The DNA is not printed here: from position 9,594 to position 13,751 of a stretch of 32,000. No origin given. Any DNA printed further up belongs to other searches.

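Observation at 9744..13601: Giant 1285-aa sigma factor fused to extra HTH repeats, a TPR array and a terminal HTH: a possible one-component sigma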

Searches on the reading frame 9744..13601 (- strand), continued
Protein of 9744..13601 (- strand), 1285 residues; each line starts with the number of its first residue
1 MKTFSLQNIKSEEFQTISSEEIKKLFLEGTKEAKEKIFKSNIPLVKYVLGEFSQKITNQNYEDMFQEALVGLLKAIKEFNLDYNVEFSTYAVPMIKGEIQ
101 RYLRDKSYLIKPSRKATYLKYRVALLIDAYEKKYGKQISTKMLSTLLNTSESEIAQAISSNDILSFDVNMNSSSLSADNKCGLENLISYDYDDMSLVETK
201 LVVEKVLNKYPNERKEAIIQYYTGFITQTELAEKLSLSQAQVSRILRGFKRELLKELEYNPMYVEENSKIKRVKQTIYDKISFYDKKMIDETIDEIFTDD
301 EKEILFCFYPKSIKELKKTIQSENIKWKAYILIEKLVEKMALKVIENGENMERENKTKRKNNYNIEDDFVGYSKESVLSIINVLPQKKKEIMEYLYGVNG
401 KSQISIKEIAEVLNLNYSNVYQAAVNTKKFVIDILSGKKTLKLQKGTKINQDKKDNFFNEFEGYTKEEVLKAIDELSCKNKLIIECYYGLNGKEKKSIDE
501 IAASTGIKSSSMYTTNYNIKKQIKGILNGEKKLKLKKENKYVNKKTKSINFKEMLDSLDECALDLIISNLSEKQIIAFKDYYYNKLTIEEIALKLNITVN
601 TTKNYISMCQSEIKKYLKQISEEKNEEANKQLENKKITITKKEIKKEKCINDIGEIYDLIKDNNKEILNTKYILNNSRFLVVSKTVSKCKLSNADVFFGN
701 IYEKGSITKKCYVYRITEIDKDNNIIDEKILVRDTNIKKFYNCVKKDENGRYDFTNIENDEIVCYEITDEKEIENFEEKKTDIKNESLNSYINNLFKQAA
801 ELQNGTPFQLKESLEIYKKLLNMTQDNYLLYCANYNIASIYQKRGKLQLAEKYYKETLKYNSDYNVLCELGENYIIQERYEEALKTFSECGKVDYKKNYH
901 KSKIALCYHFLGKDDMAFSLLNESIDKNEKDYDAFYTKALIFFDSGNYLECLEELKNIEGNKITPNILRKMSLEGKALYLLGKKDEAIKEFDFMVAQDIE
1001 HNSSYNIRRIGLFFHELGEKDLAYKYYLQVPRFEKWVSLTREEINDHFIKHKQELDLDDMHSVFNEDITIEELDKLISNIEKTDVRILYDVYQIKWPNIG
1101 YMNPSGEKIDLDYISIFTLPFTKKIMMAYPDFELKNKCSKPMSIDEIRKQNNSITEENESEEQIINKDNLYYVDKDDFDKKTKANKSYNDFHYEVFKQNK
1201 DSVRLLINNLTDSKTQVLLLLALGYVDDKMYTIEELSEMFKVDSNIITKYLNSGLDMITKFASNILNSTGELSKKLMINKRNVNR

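Call 81: search_dna_similar(query=window:9744-13601:-, collection=plasmids, mode=protein, max_rows=12)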
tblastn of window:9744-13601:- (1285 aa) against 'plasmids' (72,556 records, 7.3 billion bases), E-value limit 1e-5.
Records with a match: 79; places in all: 105; records where one place covers at least 80% of the query: 0.
Best place of each record, by identity: <60% 79.
By first word of the organism name: Streptomyces 25; Rhodococcus 15; Clostridium 8; Bacillus 3; Monoglobus 2; Kitasatospora 2; Embleya 2; Streptantibioticus 2; Stenotrophomonas 2; Listeria 2; and 16 more.
By predicted mobility (MOB-suite, as given by PLSDB): non-mobilizable 58; mobilizable 20; conjugative 1.
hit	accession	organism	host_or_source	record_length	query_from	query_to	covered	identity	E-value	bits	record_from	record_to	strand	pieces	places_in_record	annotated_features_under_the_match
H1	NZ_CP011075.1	Brevibacillus laterosporus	Oryza sativa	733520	8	260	20%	32.2%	3e-18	99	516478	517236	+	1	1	sigF: RNA polymerase sporulation sigma factor SigF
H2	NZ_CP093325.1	Bacillus sp. N5-665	whole organism,peat soil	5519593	8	245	19%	31.4%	3e-16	92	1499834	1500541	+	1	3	none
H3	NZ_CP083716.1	Bacillus velezensis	cell culture,Meju, fermented soybean ...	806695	8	245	19%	30.5%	2e-17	96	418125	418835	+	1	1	sigG: RNA polymerase sporulation sigma factor SigG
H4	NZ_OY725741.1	Monoglobus pectinilyticus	-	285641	18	245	18%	31.6%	1e-14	87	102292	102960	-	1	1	SigB/SigF/SigG family RNA polymerase sigma factor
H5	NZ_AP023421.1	Pusillibacter faecalis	Homo sapiens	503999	8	251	19%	28.8%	8e-12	78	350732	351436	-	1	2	sigma-70 family RNA polymerase sigma factor | TIGR03915 family putative DNA repair protein | spoIIAB: anti-sigma F factor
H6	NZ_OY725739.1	Monoglobus pectinilyticus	-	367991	8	245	19%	29.5%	9e-18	98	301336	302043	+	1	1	sigG: RNA polymerase sporulation sigma factor SigG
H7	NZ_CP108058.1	Streptomyces goshikiensis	-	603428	19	246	18%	30.6%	6e-16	92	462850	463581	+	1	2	SigB/SigF/SigG family RNA polymerase sigma factor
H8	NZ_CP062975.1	Pontibacillus sp. ALD_SL1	mangrove mud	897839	29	245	17%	32.1%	7e-16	91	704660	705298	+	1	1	sigma-70 family RNA polymerase sigma factor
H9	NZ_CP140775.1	Streptomyces goshikiensis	cell culture,soil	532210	19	246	18%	30.1%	8e-15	88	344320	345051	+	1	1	SigB/SigF/SigG family RNA polymerase sigma factor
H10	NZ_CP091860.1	Rhodococcus erythropolis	-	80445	7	283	22%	24.8%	5e-14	86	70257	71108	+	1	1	SigB/SigF/SigG family RNA polymerase sigma factor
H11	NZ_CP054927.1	Streptomyces microflavus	Single cell,soil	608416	28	246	17%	31.0%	1e-14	87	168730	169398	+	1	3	RNA polymerase sigma factor SigF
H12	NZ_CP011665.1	Streptomyces sp. Mg1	-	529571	19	246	18%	29.7%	4e-15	89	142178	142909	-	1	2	SigB/SigF/SigG family RNA polymerase sigma factor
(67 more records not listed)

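Call 82: search_dna_similar(query=window:9744-13601:-, collection=phages, mode=protein, max_rows=12)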
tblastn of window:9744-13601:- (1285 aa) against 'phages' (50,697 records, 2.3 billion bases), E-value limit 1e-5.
Records with a match: 138; places in all: 157; records where one place covers at least 80% of the query: 0.
Best place of each record, by identity: <60% 138.
By first word of the organism name: Bacillus 95; Bacteriophage 29; Brevibacillus 4; Cyanophage 3; Lysinibacillus 2; Microcystis 2; Listeria 2; Staphylococcus 1.
By host as written in the record: - 36; Bacillus cereus 14; Bacillus subtilis BEST7003 8; Bacillus subtilis 7; Bacillus megaterium 6; Bacillus thuringiensis kurstaki 5; Bacillus megaterium Km 4; Bacillus megaterium Km Sp- 4; and 31 more.
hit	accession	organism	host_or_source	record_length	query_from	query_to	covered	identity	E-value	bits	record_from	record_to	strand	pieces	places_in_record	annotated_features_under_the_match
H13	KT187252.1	Bacillus phage PBC6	Bacillus cereus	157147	17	256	19%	36.2%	5e-18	97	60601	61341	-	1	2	putative RNA polymerase sigma 28 subunit SigF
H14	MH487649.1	Bacillus phage BC01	Bacillus cereus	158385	17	256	19%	36.2%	5e-18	97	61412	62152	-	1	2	RNA polymerase sigma factor | hypothetical protein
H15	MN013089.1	Bacillus phage vB_BspM_MarvelLand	Bacillus sp.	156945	17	256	19%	36.0%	5e-17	94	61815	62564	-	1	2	putative RNA polymerase sigma factor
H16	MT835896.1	Bacteriophage sp.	human fecal samples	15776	1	245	19%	33.9%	6e-16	90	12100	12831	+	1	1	record has no annotation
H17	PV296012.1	Bacillus phage 0524phi7-1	Bacillus thuringiensis BtSerwer7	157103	17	256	19%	34.1%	3e-17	94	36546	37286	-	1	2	sigma factor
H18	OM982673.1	Bacillus phage SBSphiJ6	Bacillus subtilis BEST7003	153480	12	277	21%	29.7%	2e-14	85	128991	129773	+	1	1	hypothetical protein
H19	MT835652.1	Bacteriophage sp.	human fecal samples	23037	19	286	21%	28.9%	5e-12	77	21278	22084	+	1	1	record has no annotation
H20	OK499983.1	Bacillus phage vB_BanH_McCartney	Bacillus anthracis Sterne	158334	17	262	19%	31.4%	1e-12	79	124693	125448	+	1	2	putative RNA polymerase sigma 28 subunit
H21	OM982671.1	Bacillus phage SBSphiJ4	Bacillus subtilis BEST7003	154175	12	268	20%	29.8%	8e-14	83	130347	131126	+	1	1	hypothetical protein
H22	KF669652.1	Bacillus phage Grass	Bacillus subtilis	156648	17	275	20%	29.5%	6e-9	67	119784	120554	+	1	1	RNA polymerase sigma-70 factor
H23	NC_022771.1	Bacillus phage Grass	Bacillus subtilis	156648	17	275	20%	29.5%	6e-9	67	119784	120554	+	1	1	RNA polymerase sigma factor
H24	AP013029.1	Bacillus phage phiNIT1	Bacillus subtilis (natto)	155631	11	267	20%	29.7%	3e-7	62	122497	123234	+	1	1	orf330: putative sigma factor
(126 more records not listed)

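Call 93: find_encoding_contigs(protein=P0001, flank=6000, max_places=3)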
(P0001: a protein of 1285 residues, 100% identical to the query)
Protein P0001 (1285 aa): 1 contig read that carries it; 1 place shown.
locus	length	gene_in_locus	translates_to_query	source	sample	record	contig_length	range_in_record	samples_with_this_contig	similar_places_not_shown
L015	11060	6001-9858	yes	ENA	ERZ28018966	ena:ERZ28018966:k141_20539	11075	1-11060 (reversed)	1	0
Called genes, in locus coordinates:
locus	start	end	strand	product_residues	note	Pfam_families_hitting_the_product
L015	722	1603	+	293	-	PF19700:DUF6198 (weak), PF02588:YitT_membrane, PF10035:DUF2179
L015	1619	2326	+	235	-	PF00005:ABC_tran, PF13304:AAA_21 (faint)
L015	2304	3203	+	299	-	PF18075:FtsX_ECD, PF02687:FtsX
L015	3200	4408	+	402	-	PF10473:CENP-F_leu_zip (faint), PF24568:CC_PcsB, PF01551:Peptidase_M23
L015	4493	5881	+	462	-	PF00890:FAD_binding_2 (faint), PF01266:DAO (faint), PF03486:HI0933_like (faint), PF07992:Pyr_redox_2 (weak), PF21688:FAD-depend_C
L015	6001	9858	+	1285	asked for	PF04542:Sigma70_r2, PF08281:Sigma70_r4_2 (faint), PF01381:HTH_3 (faint), PF04545:Sigma70_r4 (faint), PF13412:HTH_24 (faint), PF00515:TPR_1 (faint), PF07719:TPR_2 (faint), PF13424:TPR_12 (faint)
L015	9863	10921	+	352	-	PF04542:Sigma70_r2, PF04545:Sigma70_r4 (faint), PF05263:DUF722 (weak)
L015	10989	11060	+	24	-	?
